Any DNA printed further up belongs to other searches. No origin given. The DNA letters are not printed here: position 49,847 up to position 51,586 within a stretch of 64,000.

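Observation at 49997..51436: GldM/PorM-like bitopic partner translationally close to the GldL-like gene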

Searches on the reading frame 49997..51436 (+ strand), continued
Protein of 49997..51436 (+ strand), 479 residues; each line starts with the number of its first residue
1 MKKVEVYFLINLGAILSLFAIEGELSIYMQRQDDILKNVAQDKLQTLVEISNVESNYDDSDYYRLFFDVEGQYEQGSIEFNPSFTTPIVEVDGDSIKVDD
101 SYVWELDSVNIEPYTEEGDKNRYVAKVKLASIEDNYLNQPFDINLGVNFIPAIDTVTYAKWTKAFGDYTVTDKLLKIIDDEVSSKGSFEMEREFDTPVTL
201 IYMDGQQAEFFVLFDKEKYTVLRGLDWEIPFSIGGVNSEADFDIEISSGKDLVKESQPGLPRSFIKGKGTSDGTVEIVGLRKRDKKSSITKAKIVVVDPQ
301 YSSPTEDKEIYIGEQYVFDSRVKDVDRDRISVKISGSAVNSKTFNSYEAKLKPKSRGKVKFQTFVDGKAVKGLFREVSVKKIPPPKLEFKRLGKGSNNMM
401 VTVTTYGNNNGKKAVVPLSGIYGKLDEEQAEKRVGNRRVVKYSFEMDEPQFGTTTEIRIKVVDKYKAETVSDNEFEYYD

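Call 80: find_encoding_contigs(protein=P0218, flank=8000, max_places=3)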
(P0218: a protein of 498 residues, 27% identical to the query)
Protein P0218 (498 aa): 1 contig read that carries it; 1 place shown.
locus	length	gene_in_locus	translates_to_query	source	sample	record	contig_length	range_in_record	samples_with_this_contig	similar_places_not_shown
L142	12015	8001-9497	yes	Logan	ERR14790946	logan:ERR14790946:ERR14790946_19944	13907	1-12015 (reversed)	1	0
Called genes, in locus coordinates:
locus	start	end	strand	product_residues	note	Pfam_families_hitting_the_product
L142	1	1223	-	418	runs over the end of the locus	PF07075:NamZ_N, PF20732:NamZ_C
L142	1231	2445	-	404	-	PF13428:TPR_14 (faint), PF13181:TPR_8 (faint), PF07719:TPR_2 (faint), PF21033:RMD1-3 (faint)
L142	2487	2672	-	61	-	-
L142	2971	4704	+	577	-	PF16889:Hepar_II_III_N, PF07940:Hepar_II_III_C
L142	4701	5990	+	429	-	PF01943:Polysacc_synt, PF13440:Polysacc_synt_3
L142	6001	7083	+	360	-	PF03739:LptF_LptG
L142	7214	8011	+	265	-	-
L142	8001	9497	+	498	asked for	-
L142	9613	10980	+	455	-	PF02321:OEP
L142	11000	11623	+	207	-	PF06271:RDD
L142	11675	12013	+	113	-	?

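Call 81: find_encoding_contigs(protein=P0215, flank=8000, max_places=3)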
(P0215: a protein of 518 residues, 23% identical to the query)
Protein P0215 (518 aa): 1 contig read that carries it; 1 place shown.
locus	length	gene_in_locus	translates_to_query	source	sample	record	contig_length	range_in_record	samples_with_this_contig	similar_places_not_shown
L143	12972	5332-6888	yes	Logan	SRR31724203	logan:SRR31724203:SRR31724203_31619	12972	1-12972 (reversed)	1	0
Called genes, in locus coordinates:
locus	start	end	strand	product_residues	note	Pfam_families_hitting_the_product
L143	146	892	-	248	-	PF19458:DUF5995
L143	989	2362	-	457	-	PF18962:Por_Secre_tail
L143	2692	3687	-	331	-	PF01148:CTP_transf_1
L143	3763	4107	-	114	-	-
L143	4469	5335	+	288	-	-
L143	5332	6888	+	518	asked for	-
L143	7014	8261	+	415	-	-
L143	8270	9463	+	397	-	-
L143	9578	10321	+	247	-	PF00561:Abhydrolase_1, PF12146:Hydrolase_4, PF12697:Abhydrolase_6, PF03096:Ndr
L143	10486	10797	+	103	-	-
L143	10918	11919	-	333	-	PF02618:YceG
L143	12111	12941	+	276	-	PF03704:BTAD (faint), PF21033:RMD1-3 (faint), PF13424:TPR_12 (faint), PF13428:TPR_14 (faint), PF12895:ANAPC3 (faint), PF14559:TPR_19 (weak), PF23914:TPR_CcmH_CycH (weak), PF13432:TPR_16 (weak), +5 more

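Call 84: search_protein_families(library=pfam, proteins=[L142:7214-8011:+, L143:4469-5335:+, L143:7014-8261:+, L143:8270-9463:+, L142:9613-10980:+], max_evalue=1)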
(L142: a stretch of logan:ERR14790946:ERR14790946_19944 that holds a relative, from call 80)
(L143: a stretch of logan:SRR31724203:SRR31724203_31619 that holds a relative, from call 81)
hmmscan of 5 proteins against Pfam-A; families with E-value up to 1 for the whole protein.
L142:7214-8011:+ (265 aa): 5 families
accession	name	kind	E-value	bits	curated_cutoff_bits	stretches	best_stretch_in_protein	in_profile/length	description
PF05478.16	Prominin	-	0.0007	18.3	34.3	1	118-256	146-287/799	Prominin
PF06419.17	COG6_N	-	0.013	16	27.4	1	152-200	35-83/114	Conserved oligomeric complex COG6, N-terminal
PF16402.11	DUF5010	-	0.12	11.8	23.7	1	145-201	36-93/333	Domain of unknown function (DUF5010)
PF07869.17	DUF1656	-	0.15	12.5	26.5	1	111-141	1-31/56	Protein of unknown function (DUF1656)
PF11083.13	Relaxase_C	-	0.54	10.9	30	1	210-264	30-84/125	C-terminal helical hairpin domain from relaxase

L143:4469-5335:+ (288 aa): 2 families
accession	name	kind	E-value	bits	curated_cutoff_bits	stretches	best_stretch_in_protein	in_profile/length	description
PF04513.17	Baculo_PEP_C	-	0.0089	16.5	38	1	172-243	38-108/140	Baculovirus polyhedron envelope protein, PEP, C terminus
PF01519.22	DUF16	-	0.049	14.6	40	1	186-246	51-102/104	Protein of unknown function DUF16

L143:7014-8261:+ (415 aa): 0 families

L143:8270-9463:+ (397 aa): 1 family
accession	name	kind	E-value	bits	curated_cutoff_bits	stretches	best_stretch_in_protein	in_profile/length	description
PF15957.10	Comm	-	0.17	12.6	27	1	23-70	9-55/110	Commissureless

L142:9613-10980:+ (455 aa): 4 families
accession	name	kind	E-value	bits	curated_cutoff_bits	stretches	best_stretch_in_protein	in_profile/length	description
PF02321.23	OEP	-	6.6e-61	205.8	22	2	269-451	3-187/187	Outer membrane efflux protein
PF16145.10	DUF4853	-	0.061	13.8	34.8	1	160-212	38-92/135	Domain of unknown function (DUF4853)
PF24437.2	INTS7_HB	-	0.11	13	23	1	381-445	39-102/182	Integrator complex subunit 7 helical bundle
PF15456.11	Uds1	-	0.18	12.4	28.8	1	357-419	34-102/123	Up-regulated During Septation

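Call 85: find_encoding_contigs(protein=P0213, flank=5000, max_places=1)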
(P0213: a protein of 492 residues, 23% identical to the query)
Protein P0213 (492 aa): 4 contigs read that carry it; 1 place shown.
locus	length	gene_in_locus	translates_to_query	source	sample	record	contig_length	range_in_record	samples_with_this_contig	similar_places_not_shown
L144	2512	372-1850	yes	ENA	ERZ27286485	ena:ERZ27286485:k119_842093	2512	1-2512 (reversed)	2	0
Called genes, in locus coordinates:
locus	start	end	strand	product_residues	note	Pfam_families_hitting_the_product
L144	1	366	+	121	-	?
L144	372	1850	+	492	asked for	-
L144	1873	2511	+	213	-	?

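Call 86: find_encoding_contigs(protein=P0197, flank=5000, max_places=1)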
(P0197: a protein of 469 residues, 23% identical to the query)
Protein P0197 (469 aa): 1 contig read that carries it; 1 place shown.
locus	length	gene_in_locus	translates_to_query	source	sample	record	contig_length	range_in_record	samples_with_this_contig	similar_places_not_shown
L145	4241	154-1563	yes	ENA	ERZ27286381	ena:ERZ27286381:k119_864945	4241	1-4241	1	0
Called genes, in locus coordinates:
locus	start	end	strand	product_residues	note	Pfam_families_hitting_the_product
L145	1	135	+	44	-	?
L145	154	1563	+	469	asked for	-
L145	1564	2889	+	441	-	-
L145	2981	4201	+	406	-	-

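Call 87: find_encoding_contigs(protein=P0201, flank=5000, max_places=1)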
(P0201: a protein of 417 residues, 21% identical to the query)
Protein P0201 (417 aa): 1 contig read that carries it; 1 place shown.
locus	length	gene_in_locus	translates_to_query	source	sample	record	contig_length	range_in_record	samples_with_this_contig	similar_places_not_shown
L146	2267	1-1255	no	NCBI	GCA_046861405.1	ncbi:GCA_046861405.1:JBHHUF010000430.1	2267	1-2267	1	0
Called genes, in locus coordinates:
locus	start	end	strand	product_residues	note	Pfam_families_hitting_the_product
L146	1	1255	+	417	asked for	?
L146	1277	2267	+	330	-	?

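Call 88: find_encoding_contigs(protein=P0174, flank=5000, max_places=1)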
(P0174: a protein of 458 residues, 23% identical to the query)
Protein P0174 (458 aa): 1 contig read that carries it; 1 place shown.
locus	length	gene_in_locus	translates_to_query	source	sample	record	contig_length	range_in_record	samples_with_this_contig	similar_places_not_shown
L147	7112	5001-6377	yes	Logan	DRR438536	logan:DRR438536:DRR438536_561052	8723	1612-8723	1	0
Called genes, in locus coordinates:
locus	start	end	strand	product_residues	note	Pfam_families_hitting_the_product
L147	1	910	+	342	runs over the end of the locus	PF00535:Glycos_transf_2, PF13641:Glyco_tranf_2_3, PF13632:Glyco_trans_2_3 (faint)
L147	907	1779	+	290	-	PF00535:Glycos_transf_2, PF10111:Glyco_tranf_2_2, PF13641:Glyco_tranf_2_3, PF13632:Glyco_trans_2_3 (weak), PF02709:Glyco_transf_7C (faint)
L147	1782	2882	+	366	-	PF13439:Glyco_transf_4, PF13579:Glyco_trans_4_4, PF20706:GT4-conflict (weak), PF00534:Glycos_transf_1, PF13692:Glyco_trans_1_4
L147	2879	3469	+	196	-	PF01467:CTP_transf_like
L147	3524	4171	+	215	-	PF01726:LexA_DNA_bind, PF00717:Peptidase_S24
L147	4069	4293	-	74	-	-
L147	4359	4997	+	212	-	-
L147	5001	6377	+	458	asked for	-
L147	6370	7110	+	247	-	?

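Call 89: find_encoding_contigs(protein=P0185, flank=5000, max_places=1)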
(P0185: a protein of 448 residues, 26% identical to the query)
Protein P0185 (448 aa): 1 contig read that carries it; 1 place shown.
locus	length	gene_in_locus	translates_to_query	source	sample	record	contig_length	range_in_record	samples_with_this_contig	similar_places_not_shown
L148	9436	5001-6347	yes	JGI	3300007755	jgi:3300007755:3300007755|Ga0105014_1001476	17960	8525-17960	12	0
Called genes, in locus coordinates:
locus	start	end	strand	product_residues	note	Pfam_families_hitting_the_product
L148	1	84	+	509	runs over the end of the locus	-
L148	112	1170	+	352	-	PF23381:Beta-prop_IFT122_1st, PF24817:WD40_WDHD1_1st, PF25175:Beta-prop_WDR5, PF24796:WDR55, PF25173:Beta-prop_WDR3_1st, PF23381:Beta-prop_IFT122_1st, PF25174:Beta-prop_THOC3, PF25171:Beta-prop_WDR36-Utp21_1st, +28 more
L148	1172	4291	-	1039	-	PF07676:PD40 (faint), PF01551:Peptidase_M23, PF00691:OmpA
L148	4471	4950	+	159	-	-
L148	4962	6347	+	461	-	-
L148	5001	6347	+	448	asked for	-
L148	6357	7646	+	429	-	-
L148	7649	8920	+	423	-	-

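Call 90: find_encoding_contigs(protein=P0195, flank=5000, max_places=1)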
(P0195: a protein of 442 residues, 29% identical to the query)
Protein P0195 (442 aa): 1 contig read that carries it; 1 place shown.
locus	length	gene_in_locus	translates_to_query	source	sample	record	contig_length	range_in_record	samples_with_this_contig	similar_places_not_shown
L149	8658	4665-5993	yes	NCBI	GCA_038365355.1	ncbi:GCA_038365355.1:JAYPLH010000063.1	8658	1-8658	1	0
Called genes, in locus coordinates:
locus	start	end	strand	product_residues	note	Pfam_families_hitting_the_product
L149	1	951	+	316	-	?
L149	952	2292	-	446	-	PF01551:Peptidase_M23, PF00691:OmpA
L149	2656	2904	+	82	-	-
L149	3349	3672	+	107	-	-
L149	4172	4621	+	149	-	-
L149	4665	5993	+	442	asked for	-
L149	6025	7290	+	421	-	-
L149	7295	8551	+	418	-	-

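Call 91: find_encoding_contigs(protein=P0203, flank=5000, max_places=1)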
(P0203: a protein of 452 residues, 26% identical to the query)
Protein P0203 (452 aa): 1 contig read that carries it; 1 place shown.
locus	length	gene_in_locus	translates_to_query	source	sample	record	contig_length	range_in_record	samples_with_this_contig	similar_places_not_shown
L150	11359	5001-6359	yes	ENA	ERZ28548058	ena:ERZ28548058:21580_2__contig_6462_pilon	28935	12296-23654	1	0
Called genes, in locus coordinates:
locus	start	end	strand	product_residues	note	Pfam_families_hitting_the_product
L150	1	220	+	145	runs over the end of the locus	-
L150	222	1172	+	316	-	PF23381:Beta-prop_IFT122_1st, PF24805:EIF3I, PF25175:Beta-prop_WDR5, PF25173:Beta-prop_WDR3_1st, PF24796:WDR55, PF23414:Beta-prop_EML_2, PF25174:Beta-prop_THOC3, PF25173:Beta-prop_WDR3_1st (weak), +15 more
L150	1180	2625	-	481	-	PF01551:Peptidase_M23, PF00691:OmpA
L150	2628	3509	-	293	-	PF07676:PD40 (faint)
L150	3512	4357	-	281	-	-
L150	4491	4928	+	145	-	-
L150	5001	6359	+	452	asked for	-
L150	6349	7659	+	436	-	-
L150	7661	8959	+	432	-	-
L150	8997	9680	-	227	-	PF00657:Lipase_GDSL (weak)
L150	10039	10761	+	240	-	-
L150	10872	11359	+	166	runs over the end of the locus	-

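Call 92: find_encoding_contigs(protein=P0176, flank=5000, max_places=1)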
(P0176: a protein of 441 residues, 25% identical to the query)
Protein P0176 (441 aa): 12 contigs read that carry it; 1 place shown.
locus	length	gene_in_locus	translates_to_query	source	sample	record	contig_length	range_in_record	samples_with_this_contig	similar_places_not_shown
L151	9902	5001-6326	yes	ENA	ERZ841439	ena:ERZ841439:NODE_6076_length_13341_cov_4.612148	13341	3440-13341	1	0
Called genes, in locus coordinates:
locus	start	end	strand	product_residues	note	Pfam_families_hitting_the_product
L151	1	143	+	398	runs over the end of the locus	-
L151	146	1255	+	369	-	PF23409:Beta-prop_EML (faint), PF23414:Beta-prop_EML_2 (faint), PF25171:Beta-prop_WDR36-Utp21_1st (faint), PF00400:WD40 (faint), PF23381:Beta-prop_IFT122_1st (faint), PF23410:Beta-prop_VPS8 (faint), PF23775:Beta-prop_RIG_2nd (weak), PF24796:WDR55 (weak), +6 more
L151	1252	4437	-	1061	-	PF07676:PD40 (weak), PF01551:Peptidase_M23, PF00691:OmpA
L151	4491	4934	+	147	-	-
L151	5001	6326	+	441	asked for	-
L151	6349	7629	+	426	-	-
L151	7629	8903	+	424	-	-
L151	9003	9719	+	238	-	-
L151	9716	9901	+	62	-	?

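Call 104: search_solved_structures(query=A8, max_evalue=10, show_alignments=2)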
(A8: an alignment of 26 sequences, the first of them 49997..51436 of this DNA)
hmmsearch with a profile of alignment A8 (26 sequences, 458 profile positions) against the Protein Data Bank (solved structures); distinct sequences matched with E-value up to 10: 1.
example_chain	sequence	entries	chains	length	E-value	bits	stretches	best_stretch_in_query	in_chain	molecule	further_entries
2ig6_A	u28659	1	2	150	0.41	12.5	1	228-278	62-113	NimC/NimA family protein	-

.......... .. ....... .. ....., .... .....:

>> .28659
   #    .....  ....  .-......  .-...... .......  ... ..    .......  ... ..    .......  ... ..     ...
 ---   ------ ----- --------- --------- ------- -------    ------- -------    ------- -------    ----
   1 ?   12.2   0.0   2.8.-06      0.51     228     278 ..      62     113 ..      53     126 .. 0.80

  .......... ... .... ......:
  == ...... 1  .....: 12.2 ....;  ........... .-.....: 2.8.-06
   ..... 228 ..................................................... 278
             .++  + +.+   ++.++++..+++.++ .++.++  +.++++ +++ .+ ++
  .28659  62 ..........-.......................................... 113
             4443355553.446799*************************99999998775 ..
